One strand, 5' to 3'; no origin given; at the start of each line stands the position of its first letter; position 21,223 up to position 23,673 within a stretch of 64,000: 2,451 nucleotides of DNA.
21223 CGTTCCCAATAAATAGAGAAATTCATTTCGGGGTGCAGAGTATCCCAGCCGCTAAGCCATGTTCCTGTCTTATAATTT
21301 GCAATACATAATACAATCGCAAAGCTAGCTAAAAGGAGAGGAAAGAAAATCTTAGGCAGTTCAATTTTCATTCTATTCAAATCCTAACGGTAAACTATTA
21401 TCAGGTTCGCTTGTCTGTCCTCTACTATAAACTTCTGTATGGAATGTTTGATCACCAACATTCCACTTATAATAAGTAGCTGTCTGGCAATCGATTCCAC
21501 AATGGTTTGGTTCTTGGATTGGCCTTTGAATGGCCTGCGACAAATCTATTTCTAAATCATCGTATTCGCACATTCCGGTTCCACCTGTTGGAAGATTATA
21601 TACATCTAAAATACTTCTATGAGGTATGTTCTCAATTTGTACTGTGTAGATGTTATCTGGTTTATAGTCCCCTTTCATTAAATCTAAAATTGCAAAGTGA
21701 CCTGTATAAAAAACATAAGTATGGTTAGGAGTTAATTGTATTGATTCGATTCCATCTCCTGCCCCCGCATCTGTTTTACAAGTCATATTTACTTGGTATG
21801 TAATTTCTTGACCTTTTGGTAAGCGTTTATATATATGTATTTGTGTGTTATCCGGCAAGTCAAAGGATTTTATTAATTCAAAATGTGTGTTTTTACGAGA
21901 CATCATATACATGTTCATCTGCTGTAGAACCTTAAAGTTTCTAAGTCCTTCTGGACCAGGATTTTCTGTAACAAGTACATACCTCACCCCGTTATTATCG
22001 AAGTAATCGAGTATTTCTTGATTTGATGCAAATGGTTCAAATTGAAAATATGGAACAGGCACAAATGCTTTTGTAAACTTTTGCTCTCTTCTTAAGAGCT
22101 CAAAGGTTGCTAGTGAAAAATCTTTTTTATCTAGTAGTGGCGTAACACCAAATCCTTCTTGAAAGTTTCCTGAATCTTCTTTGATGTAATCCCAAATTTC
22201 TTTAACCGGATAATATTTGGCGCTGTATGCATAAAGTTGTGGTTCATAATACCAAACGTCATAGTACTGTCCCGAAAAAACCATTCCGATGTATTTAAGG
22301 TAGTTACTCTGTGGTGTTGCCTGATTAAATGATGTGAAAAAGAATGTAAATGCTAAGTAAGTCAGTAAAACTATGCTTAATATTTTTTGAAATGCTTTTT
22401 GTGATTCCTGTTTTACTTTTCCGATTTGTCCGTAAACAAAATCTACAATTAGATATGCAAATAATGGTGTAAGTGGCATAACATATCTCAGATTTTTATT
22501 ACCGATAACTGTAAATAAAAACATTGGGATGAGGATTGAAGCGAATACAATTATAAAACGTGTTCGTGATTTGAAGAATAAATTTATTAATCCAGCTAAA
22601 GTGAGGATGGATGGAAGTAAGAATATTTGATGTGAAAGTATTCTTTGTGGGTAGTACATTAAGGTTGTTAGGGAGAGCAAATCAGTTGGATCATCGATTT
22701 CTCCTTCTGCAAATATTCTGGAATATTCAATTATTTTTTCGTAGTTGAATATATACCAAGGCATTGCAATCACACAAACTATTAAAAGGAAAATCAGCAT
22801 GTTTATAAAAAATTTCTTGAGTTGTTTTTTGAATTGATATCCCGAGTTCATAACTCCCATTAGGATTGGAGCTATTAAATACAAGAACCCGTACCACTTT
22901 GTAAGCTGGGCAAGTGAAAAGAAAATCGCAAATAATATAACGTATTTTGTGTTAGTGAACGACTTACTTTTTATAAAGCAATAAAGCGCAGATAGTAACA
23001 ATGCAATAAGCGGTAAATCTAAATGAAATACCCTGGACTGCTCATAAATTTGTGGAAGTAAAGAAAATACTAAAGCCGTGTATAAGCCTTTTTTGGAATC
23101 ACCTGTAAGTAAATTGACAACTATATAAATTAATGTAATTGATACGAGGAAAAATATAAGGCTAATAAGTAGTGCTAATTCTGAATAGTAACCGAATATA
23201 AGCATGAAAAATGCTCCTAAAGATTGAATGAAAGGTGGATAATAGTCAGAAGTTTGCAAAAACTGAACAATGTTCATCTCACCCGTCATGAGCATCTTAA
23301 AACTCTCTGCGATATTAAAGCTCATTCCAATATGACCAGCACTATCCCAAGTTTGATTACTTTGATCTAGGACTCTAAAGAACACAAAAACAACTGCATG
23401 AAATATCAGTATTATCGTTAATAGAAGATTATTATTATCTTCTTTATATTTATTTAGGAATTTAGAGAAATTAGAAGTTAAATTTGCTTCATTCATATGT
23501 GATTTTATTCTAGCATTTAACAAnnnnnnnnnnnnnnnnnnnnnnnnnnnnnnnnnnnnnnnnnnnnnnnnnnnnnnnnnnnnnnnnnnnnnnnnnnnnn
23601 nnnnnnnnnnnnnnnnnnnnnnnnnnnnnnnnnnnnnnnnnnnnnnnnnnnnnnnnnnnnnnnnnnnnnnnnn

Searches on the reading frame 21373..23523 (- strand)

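Call 60: search_protein_families(library=pfam, proteins=[window:21373-23523:-], max_evalue=0.0001)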
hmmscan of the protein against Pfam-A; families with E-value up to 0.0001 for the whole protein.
window:21373-23523:- (716 aa): 3 families
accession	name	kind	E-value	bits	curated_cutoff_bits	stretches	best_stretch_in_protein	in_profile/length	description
PF13231.12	PMT_2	-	3.4e-12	47.3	26.1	1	96-250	3-155/160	Dolichyl-phosphate-mannose-protein mannosyltransferase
PF02366.24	PMT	-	1.4e-07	31.8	22.7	1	120-265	88-239/245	Dolichyl-phosphate-mannose-protein mannosyltransferase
PF20176.3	DUF6541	-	1.1e-05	24.4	29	1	34-348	97-421/646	Family of unknown function (DUF6541)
